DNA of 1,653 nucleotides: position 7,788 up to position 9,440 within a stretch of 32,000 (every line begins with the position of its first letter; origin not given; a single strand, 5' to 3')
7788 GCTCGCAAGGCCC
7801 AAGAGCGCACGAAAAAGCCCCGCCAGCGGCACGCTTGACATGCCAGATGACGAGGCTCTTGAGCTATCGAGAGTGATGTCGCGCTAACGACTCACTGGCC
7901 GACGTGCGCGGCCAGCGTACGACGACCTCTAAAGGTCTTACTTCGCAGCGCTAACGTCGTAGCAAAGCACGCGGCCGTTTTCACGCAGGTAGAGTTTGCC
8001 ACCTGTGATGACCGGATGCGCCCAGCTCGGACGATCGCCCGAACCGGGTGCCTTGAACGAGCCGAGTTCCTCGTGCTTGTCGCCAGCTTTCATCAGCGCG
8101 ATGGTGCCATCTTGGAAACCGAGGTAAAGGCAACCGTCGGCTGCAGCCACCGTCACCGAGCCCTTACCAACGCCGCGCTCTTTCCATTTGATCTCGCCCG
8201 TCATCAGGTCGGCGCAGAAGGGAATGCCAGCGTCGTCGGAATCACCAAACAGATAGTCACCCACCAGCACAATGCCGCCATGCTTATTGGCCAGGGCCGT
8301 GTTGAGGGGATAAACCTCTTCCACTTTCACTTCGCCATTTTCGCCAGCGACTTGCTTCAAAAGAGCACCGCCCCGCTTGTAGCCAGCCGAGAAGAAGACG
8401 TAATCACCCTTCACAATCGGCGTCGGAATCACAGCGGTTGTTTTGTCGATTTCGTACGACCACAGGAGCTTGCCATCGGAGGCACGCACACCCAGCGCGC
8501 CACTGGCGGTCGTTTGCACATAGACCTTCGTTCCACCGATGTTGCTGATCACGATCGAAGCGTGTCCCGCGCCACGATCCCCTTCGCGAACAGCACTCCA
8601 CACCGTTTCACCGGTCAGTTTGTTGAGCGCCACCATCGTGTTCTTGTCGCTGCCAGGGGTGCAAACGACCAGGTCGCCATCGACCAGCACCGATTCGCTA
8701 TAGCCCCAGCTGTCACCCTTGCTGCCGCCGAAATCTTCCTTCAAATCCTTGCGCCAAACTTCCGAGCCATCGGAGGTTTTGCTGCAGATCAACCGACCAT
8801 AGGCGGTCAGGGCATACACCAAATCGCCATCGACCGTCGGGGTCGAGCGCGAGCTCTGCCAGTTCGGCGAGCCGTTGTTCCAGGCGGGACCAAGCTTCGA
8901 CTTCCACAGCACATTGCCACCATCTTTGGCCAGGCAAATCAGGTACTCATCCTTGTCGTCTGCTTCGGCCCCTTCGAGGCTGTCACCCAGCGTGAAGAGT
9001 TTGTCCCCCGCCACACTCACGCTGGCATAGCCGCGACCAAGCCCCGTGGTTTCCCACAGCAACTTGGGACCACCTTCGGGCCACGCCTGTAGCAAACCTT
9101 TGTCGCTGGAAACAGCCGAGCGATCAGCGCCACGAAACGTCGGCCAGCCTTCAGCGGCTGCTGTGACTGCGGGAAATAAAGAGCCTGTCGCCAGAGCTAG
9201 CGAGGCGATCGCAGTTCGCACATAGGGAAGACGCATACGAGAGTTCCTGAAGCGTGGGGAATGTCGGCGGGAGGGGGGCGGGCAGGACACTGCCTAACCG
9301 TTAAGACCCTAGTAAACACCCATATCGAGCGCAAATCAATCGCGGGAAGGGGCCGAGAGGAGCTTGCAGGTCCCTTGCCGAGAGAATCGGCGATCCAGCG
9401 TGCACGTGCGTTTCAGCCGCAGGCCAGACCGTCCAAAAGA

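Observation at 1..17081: Two head-to-head giant surface-protein paralogs share a near-identical in-frame block of at least 1.42 kb in inverted orientation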

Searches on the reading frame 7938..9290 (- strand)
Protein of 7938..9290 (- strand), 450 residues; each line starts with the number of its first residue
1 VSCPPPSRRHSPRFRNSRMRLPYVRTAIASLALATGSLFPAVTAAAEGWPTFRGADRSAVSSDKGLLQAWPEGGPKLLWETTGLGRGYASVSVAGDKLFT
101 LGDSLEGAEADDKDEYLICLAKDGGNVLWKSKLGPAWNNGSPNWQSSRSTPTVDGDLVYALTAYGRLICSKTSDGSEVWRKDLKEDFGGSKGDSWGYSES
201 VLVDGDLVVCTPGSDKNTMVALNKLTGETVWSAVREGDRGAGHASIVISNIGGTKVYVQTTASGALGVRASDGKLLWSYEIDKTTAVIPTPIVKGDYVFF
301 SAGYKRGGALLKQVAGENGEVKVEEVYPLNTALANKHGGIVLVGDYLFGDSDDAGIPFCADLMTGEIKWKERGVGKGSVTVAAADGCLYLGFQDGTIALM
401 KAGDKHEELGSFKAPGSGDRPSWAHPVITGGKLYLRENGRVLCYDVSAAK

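Call 7: search_protein_families(library=pfam, proteins=[window:7938-9290:-], max_evalue=0.01)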
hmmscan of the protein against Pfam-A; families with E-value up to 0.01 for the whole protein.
window:7938-9290:- (450 aa): 4 families
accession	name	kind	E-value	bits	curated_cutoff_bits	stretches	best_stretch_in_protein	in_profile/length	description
PF13360.13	PQQ_2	-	4e-42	144.9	27.6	1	114-370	2-232/233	Outer membrane protein assembly factor BamB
PF13570.13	Beta-prop_ACSF4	-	9.6e-08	32.2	133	0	212-299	108-189/329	Beta-alanine-activating enzyme, beta-propeller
PF01011.28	PQQ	-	1.8e-07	30.7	26.7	0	127-186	29-88/595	Glucose/ethanol/alcohol dehydrogenase, beta-propeller domain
PF25293.1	Beta-prop_EMC1_N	-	4.6e-05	23.6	34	0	214-284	38-106/219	EMC1 N-terminal beta-propeller domain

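Call 11: find_encoding_contigs(protein=window:7938-9290:-, flank=10000, max_places=10)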
Protein window:7938-9290:- (450 aa): no gene with exactly this product is on record in the collection.

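Call 17: find_related_loci(query=window:7938-9290:-, collection=genome_contigs, flank=10000)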
Query window:7938-9290:- (450 aa) in genome_contigs; peptide patterns used: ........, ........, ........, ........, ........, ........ (x = any residue, [..] = any of these).
98 stretches matched a pattern; 52 encode a relative of the query (tblastn E <= 1e-3); 52 distinct loci.
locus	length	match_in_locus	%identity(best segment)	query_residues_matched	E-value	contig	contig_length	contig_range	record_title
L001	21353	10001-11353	64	5-449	0e+0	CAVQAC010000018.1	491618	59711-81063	MAG: uncultured Planctomycetales bacterium isolate MFD09495.bin.2.65 genome assembly, contig: contig_3474, whole genome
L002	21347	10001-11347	65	2-448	0e+0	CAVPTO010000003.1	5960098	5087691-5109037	MAG: uncultured Planctomycetota bacterium isolate MFD09671.bin.1.46 genome assembly, contig: contig_14685, whole genome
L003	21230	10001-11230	68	32-446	0e+0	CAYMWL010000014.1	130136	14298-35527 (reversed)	MAG TPA_asm: uncultured Pirellulaceae bacterium isolate SRP287051_co2_180 genome assembly, contig: NODE_265_length_13013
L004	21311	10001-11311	62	10-450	0e+0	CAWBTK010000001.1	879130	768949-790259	MAG: uncultured Planctomycetaceae bacterium isolate MFD05442.bin.3.641 genome assembly, contig: contig_1674, whole genom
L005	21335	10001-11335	64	2-448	0e+0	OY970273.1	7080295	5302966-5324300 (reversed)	MAG: uncultured Planctomycetaceae bacterium isolate MFD09495.bin.c.1 genome assembly, chromosome: 1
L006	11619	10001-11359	63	2-448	0e+0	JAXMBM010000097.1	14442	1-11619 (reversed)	MAG: Pirellulales bacterium isolate STL-PLA36 C3.140.fa-97, whole genome shotgun sequence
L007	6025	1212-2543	64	1-446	0e+0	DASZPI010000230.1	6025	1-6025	MAG TPA_asm: Pirellulales bacterium isolate SMAG_U5967 k141_758958, whole genome shotgun sequence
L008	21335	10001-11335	63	6-449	0e+0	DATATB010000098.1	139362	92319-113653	MAG TPA_asm: Pirellulales bacterium isolate SMAG_U5535 k141_1285718, whole genome shotgun sequence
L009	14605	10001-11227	65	43-450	0e+0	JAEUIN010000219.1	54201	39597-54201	MAG: Planctomycetaceae bacterium isolate new MAG-44 k141_2069233, whole genome shotgun sequence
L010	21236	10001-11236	64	33-446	0e+0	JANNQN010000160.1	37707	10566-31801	MAG: Planctomycetia bacterium isolate SOY_31_metabat_442_sub SOY_31_k141_1537238, whole genome shotgun sequence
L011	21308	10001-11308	63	7-446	2e-180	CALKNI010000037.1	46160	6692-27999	MAG: uncultured Pirellulaceae bacterium isolate S4_Bin_Bin_204_1 genome assembly, contig: c_000001818478, whole genome s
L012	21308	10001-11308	61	7-446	8e-180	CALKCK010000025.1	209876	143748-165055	MAG: uncultured Pirellulaceae bacterium isolate S3_Bin_METABAT__29_sub_1 genome assembly, contig: c_000000415683, whole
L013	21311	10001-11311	62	17-448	9e-180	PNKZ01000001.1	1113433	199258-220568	MAG: Pirellula sp. isolate PB1.007 PB1_1000002_1113433, whole genome shotgun sequence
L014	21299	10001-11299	63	16-447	8e-180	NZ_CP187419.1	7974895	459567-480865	Anatilimnocola sp. NA78 chromosome, complete genome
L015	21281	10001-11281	62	18-446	2e-179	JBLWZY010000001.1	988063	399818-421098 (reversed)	MAG: Thalassoglobus sp. isolate EC21-04 C21maxbin.011RE.5K@1, whole genome shotgun sequence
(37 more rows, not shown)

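Call 45: search_protein_families(library=ncbifam, proteins=[window:7938-9290:-], max_evalue=0.01)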
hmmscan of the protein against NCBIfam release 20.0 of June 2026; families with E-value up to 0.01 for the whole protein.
window:7938-9290:- (450 aa): 4 families
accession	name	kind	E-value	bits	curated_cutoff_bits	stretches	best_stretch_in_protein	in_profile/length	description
TIGR03300.1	assembly_YfgL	equivalog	9.6e-11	41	285.2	1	129-286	44-178/377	outer membrane protein assembly factor BamB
NF008351.0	PRK11138.1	equivalog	1.8e-10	39.9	423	1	146-296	60-198/394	outer membrane protein assembly factor BamB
TIGR03075.1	PQQ_enz_alc_DH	subfamily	9.5e-09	34.4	480.05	1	132-256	46-168/530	PQQ-dependent dehydrogenase, methanol/ethanol family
TIGR04528.1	acido_non_PQQ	subfamily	4.6e-05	22.4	650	0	202-285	56-134/493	acido-empty-quinoprotein group A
